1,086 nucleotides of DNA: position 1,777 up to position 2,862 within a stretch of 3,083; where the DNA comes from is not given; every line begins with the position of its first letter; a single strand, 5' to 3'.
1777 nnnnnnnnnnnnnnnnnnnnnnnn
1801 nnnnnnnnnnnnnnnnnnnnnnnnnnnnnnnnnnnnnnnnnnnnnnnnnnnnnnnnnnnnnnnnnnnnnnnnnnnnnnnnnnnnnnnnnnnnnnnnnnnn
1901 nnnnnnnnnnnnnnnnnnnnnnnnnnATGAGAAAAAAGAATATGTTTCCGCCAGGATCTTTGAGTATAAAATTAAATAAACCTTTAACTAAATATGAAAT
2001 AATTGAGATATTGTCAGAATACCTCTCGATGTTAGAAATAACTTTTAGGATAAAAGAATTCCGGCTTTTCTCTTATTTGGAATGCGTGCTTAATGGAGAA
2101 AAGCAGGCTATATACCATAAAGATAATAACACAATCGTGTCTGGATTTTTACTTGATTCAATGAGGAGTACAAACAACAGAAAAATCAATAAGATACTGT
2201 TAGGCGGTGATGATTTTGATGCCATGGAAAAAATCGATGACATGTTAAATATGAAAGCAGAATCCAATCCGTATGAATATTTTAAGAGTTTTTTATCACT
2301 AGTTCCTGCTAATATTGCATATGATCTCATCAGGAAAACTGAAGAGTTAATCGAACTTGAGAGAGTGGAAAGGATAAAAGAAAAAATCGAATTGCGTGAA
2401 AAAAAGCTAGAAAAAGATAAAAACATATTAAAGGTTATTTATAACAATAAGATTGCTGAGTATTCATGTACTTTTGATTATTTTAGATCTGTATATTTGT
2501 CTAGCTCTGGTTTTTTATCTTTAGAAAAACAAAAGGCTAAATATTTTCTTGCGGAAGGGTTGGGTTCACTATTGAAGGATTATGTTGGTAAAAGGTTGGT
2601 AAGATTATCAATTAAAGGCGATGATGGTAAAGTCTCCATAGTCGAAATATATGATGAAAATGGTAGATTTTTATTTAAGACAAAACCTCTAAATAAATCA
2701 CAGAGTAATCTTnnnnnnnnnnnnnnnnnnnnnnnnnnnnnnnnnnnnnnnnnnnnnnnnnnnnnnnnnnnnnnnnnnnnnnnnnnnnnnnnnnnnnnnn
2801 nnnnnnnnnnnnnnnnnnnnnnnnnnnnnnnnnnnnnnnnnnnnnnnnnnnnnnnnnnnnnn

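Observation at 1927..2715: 262-aa orphan protein with an extremely charged central helix and no recognisable catalytic motif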

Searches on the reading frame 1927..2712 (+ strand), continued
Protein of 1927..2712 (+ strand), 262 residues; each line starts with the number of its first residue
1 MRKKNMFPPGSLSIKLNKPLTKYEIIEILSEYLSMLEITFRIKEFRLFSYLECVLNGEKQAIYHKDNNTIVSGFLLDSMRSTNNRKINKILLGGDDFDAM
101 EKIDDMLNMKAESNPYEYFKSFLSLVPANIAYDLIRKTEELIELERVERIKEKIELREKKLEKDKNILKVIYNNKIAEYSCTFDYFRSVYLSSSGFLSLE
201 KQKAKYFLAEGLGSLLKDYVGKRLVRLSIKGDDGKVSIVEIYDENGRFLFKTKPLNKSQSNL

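Call 50: fold_search(model_id=the predicted structure, library=afdb50)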
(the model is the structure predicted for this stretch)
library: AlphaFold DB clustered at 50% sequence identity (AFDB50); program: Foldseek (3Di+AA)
matches with E <= 10: 534; with E <= 0.001: 13
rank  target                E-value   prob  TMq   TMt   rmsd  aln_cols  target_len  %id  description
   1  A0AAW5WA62            7.1e-18  1.00  0.36  0.35  13.8       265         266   36  Uncharacterized protein [Citrobacter portucalensis]
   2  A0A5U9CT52            5.0e-15  1.00  0.36  0.40  12.2       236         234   34  Uncharacterized protein (Fragment) [Salmonella enteritidis]
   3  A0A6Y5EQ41            1.1e-09  1.00  0.36  0.48  13.7       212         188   28  Uncharacterized protein (Fragment) [Salmonella dublin]
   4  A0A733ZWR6            1.1e-08  1.00  0.36  0.66   4.5       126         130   36  Uncharacterized protein [Salmonella oranienberg]
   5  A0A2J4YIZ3            1.1e-07  1.00  0.35  0.85   2.0       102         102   38  Uncharacterized protein (Fragment) [Klebsiella michiganensis]
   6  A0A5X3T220            1.5e-07  1.00  0.30  0.47  12.7       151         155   37  Uncharacterized protein (Fragment) [Salmonella enteritidis]
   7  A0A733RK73            2.4e-07  1.00  0.26  0.29  14.2       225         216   32  Uncharacterized protein (Fragment) [Salmonella enterica]
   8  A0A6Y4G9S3            3.3e-07  1.00  0.25  0.30  10.2       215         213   28  Uncharacterized protein (Fragment) [Salmonella enteritidis]
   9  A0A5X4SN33            2.0e-06  1.00  0.23  0.32  12.8       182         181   32  Uncharacterized protein (Fragment) [Salmonella enteritidis]
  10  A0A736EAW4            3.5e-06  1.00  0.32  0.85   1.9        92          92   34  Uncharacterized protein (Fragment) [Salmonella enterica]
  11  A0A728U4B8            2.2e-05  1.00  0.27  0.87   1.6        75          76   35  Uncharacterized protein (Fragment) [Salmonella enterica]
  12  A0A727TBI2            2.5e-05  1.00  0.23  0.41  13.4       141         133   33  Uncharacterized protein (Fragment) [Salmonella enterica]
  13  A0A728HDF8            1.7e-04  1.00  0.23  0.86   1.7        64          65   38  Uncharacterized protein (Fragment) [Salmonella enterica]
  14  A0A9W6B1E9            1.5e-01  1.00  0.26  0.60   4.6       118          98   13  Small secreted protein [Philodulcilactobacillus myokoensis]
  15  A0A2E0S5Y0            2.5e-01  0.63  0.11  0.16  17.1        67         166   15  Uncharacterized protein
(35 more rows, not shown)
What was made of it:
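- Closest known: SEN1991 of the Salmonella Enteritidis island ROD21 and its counterparts in the ROD21-like. Same: AFDB family hits in Salmonella Enteritidis (call 50).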

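Call 57: search_solved_structures(query=A3, max_evalue=10)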
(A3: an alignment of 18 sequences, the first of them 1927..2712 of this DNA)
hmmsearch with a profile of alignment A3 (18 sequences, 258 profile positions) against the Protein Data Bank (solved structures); distinct sequences matched with E-value up to 10: 0.

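Call 58: search_protein_families(proteins=[P0007, P0011, P0017, P0023, P0025, P0004], library=phrogs, max_evalue=0.1)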
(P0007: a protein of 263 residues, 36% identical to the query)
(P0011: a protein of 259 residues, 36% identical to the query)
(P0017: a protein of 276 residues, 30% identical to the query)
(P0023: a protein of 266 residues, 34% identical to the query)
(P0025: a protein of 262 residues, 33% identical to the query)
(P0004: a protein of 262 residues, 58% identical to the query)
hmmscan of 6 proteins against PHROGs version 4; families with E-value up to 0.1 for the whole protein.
P0007 (263 aa): 1 family
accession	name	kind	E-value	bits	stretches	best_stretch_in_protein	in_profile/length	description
phrog_15894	-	unknown function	0.075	13.8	1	98-168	109-183/215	-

P0011 (259 aa): 0 families

P0017 (276 aa): 0 families

P0023 (266 aa): 1 family
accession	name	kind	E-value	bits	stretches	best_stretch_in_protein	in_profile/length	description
phrog_9397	-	unknown function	0.047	14.8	0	164-249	11-90/110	-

P0025 (262 aa): 0 families

P0004 (262 aa): 0 families

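Call 59: search_protein_families(proteins=[P0007, P0011, P0017, P0023, P0025, P0004], library=padloc, max_evalue=0.1)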
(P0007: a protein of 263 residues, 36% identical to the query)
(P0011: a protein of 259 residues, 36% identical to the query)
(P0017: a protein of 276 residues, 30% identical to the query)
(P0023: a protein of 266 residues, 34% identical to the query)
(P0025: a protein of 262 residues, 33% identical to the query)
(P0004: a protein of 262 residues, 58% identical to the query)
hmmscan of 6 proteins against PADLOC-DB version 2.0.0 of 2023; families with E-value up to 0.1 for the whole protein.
P0007 (263 aa): 0 families

P0011 (259 aa): 1 family
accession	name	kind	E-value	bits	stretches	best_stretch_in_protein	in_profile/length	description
PDLC02425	PprRE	-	0.026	11.9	1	73-179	123-227/340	-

P0017 (276 aa): 0 families

P0023 (266 aa): 0 families

P0025 (262 aa): 0 families

P0004 (262 aa): 0 families

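Call 63: profile_search(alignment_id=A3)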
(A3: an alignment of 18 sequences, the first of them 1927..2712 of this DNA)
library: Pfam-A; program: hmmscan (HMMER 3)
A. the first sequence (262 residues): domains with independent E <= 10: 0; with E <= 0.001: 0
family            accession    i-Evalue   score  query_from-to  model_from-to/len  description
(no Pfam family matches the first sequence, even at E <= 10)
B. every sequence of the alignment scanned on its own (18 sequences): families by number of members that match
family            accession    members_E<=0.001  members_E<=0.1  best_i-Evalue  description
Sigma_1s          PF02454.21                 0               1        3.7e-02  Sigma 1s protein
Cyanate_lyase     PF02560.19                 0               1        4.8e-02  Cyanate lyase C-terminal domain
DDE_Tnp_IS66      PF03050.20                 0               1        7.7e-02  Transposase IS66 family

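Call 66: profile_search(protein=L009:9239-9970:+)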
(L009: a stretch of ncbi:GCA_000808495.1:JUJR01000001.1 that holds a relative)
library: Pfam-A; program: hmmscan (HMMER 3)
A. the first sequence (244 residues): domains with independent E <= 10: 10; with E <= 0.001: 1
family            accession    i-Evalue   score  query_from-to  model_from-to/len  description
HTH_36            PF13730.12    0.00013    22.1      68-121         2-55/55  Helix-turn-helix domain
RepL              PF05732.17     0.0023    17.9      64-163        47-144/164  Firmicute plasmid replication protein (RepL)
HTH_Crp_2         PF13545.12      0.009    16.4      75-130         2-61/70  Crp-like helix-turn-helix domain
MarR              PF01047.28      0.012    15.9      88-121        14-47/59  MarR family
MarR_2            PF12802.13      0.012    16.2      69-122         3-51/61  MarR family
DnaD_N            PF21984.2       0.017    15.7      61-122         6-66/101  DnaD N-terminal domain
HTH_24            PF13412.12      0.028    14.5      92-121        18-47/48  Winged helix-turn-helix DNA-binding
HTH_27            PF13463.12        1.5     9.5      94-125        21-52/68  Winged helix DNA-binding domain
nSTAND_NTPase4    PF24406.1         1.7     9.2      97-129        15-47/58  Novel STAND NTPase 4
Toxin-JAB1        PF15659.11        1.9     9.4       3-56          4-56/87  JAB-like toxin  1

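Call 79: find_related_loci(query=A4, collection=genome_contigs, flank=6000)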
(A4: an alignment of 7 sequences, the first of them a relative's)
Query A4 (266 aa) in genome_contigs; peptide patterns used: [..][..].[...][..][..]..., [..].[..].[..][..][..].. (x = any residue, [..] = any of these).
107 stretches matched a pattern; 7 encode a relative of the query (tblastn E <= 1e-3); 7 distinct loci.
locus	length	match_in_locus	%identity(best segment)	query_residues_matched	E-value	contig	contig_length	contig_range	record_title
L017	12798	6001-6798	88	1-266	4e-160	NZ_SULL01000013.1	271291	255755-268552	Dickeya oryzae strain ZYY5 contig13, whole genome shotgun sequence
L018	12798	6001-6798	86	1-266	4e-158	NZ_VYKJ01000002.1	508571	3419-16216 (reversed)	Affinibrenneria salicis strain L3-3HA Scaffold2, whole genome shotgun sequence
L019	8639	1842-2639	67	1-266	2e-118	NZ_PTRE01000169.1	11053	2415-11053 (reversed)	Escherichia sp. MOD1-EC7003 MOD1-EC7003_169_length_11053_cov_83, whole genome shotgun sequence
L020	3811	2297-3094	67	1-266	3e-120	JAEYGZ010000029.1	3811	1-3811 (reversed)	MAG: Bacillota bacterium isolate OH_HFB_305 k127_181458, whole genome shotgun sequence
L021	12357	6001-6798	74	1-266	1e-128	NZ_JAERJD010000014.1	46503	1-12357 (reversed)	Citrobacter sp. JGM124 scaffold14_size46503, whole genome shotgun sequence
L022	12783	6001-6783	60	1-261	5e-106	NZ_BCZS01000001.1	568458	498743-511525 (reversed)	Pluralibacter gergoviae ATCC 33028 = NBRC 105706, whole genome shotgun sequence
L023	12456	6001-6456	72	2-153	4e-72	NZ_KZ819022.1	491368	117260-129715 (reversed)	Brenneria roseae subsp. roseae strain LMG 27714 scaffold1, whole genome shotgun sequence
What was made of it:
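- On SEN1991-like family (unnamed, uncharacterised; Enterobacterales plasmids and ROD21-like islands): Seven species loci (call 79).
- Tried and rejected: The genome scan was repeated with a tighter alignment (call 79); the viral scan was not.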

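Call 107: find_encoding_contigs(protein=P0009, flank=6000, max_places=4)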
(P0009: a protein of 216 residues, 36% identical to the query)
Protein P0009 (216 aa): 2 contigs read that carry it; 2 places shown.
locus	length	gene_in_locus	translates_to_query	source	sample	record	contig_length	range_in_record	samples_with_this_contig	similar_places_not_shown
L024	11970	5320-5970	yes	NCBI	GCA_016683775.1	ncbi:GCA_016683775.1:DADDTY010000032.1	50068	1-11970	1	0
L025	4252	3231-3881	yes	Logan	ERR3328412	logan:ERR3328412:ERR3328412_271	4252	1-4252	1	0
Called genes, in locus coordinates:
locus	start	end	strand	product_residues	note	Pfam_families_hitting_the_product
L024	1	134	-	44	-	?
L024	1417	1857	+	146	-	PF01695:IstB_IS21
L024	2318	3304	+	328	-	PF03480:DctP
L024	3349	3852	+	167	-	PF04290:DctQ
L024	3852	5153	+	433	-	PF06808:DctM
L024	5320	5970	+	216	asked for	-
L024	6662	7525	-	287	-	PF13276:HTH_21, PF00665:rve, PF13683:rve_3, PF13333:rve_2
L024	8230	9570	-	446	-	PF17158:MASE4, PF00990:GGDEF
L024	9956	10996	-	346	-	PF13428:TPR_14 (faint), PF13432:TPR_16 (faint), PF14559:TPR_19 (faint)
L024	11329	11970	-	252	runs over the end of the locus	PF12833:HTH_18, PF00165:HTH_AraC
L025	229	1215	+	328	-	PF03480:DctP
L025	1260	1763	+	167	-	PF04290:DctQ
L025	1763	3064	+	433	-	PF06808:DctM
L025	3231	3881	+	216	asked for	-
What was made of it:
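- On SEN1991-like family: The only exception is a truncated remnant flanked by IS elements (call 107).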

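Call 108: find_encoding_contigs(protein=P0004, flank=4000, max_places=4)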
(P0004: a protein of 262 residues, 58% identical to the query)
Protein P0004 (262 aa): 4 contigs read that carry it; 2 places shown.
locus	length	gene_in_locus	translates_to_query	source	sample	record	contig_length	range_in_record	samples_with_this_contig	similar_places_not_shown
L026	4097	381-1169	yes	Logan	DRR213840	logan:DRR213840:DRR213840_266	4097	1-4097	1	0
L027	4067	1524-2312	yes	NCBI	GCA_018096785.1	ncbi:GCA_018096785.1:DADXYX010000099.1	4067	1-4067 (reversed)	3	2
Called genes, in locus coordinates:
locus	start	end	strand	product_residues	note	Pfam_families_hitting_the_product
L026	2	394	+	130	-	?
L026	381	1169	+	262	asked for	-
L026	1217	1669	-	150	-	-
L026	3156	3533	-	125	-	-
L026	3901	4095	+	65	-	?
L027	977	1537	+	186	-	PF05732:RepL (weak)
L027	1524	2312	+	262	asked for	-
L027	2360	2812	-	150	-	-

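Call 112: list_cluster_members(proteins=[P0001, P0002, P0023, P0007])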
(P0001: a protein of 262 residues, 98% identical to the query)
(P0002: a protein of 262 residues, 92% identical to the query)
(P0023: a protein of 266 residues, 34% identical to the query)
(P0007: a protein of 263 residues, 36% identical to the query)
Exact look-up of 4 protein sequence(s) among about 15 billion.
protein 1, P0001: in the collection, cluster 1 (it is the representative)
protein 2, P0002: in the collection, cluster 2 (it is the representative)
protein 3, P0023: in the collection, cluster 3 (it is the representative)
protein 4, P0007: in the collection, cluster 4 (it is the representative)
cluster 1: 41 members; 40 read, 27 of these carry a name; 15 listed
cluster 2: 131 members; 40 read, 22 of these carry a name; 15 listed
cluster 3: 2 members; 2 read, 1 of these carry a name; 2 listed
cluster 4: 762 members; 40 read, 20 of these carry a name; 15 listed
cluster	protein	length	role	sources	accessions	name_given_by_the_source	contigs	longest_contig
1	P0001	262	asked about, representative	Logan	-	-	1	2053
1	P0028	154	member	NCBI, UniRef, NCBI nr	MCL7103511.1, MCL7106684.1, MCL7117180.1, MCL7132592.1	hypothetical protein MWK01_13485 [Escherichia coli] | hypothetical protein n=1 Tax=Escherichia coli TaxID=562 RepID=UPI00201F24F5 | hypothetical protein [Escherichia coli]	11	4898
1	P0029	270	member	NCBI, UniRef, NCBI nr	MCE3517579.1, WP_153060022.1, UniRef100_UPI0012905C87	hypothetical protein [Escherichia coli] | hypothetical protein n=9 Tax=Gammaproteobacteria TaxID=1236 RepID=UPI0012905C87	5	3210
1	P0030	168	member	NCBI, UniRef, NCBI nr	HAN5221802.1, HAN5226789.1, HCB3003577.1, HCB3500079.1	TPA: hypothetical protein MYV37_005015 [Escherichia coli] | hypothetical protein n=2 Tax=Escherichia coli TaxID=562 RepID=UPI0019955123 | hypothetical protein [Escherichia coli]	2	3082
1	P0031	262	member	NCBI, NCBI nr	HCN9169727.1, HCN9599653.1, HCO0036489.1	TPA: hypothetical protein N6691_004944 [Escherichia coli] | hypothetical protein [Escherichia coli]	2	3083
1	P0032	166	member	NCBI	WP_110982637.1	hypothetical protein, partial [Acinetobacter baumannii]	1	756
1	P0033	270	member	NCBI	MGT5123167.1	hypothetical protein ACRWDO_27625 [Escherichia coli]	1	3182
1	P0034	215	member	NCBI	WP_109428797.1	hypothetical protein, partial [Acinetobacter baumannii]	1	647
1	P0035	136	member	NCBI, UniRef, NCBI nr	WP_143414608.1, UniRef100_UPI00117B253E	hypothetical protein [Escherichia coli] | hypothetical protein n=1 Tax=Escherichia coli TaxID=562 RepID=UPI00117B253E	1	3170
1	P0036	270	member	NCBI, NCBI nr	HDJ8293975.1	TPA: hypothetical protein PRP05_004961 [Escherichia coli] | hypothetical protein [Escherichia coli]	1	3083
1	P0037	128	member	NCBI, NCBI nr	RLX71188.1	hypothetical protein EAI52_25835 [Escherichia coli]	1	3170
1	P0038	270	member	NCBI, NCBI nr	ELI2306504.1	hypothetical protein RPG24_005048 [Escherichia coli] | hypothetical protein [Escherichia coli]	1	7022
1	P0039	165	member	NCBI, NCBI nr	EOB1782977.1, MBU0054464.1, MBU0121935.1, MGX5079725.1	hypothetical protein KN695_25165, partial [Escherichia coli] | hypothetical protein [Escherichia coli]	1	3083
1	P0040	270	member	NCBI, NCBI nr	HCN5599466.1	TPA: hypothetical protein N6Y29_004570 [Escherichia coli] | hypothetical protein [Escherichia coli]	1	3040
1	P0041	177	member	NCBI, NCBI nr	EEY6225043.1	hypothetical protein EWN53_25400, partial [Escherichia coli] | hypothetical protein [Escherichia coli]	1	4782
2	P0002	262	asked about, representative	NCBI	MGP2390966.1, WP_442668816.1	hypothetical protein V5P09_25530 [Escherichia coli]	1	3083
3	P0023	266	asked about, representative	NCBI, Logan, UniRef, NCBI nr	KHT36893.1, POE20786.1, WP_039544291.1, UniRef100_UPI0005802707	hypothetical protein BV923_17305 [Pectobacterium odoriferum] | hypothetical protein n=1 Tax=Pectobacterium TaxID=122277 RepID=UPI0005802707 | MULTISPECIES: hypothetical protein [Pectobacterium]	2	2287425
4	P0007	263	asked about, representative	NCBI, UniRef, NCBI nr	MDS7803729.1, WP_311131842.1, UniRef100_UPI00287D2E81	hypothetical protein [Klebsiella oxytoca] | hypothetical protein n=1 Tax=Klebsiella oxytoca TaxID=571 RepID=UPI00287D2E81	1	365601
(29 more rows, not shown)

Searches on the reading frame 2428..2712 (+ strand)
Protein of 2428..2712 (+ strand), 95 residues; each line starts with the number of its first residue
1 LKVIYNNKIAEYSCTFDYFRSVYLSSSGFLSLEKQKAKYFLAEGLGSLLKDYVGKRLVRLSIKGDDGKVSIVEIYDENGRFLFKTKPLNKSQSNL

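Call 97: profile_search(alignment_id=A6)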
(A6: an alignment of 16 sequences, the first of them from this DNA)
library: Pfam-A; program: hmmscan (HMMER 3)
A. the first sequence (95 residues): domains with independent E <= 10: 1; with E <= 0.001: 0
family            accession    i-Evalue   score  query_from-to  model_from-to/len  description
SH3_7             PF12914.13       0.93     9.8      73-85         22-34/47  SH3 domain of SH3b2 type
B. every sequence of the alignment scanned on its own (16 sequences): families by number of members that match
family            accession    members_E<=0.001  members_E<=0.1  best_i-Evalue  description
MesX              PF08908.16                 0               1        8.2e-03  Putative oxygenase MesX
PHA01746          PF21017.2                  0               1        3.0e-02  PHA01746-like protein
Ribosomal_S18     PF01084.26                 0               1        5.4e-02  Ribosomal protein S18
DUF2197           PF09963.14                 0               1        8.9e-02  Uncharacterized protein conserved in bacteria (DUF2197)
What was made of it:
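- Closest known: PepSY / NTF2 / cystatin-like small alpha+beta domains. Different: No Pfam PepSY hit (calls 63, 97).
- On PepSY/NTF2-like fold (C-terminal domain): No Pfam hit (call 97).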
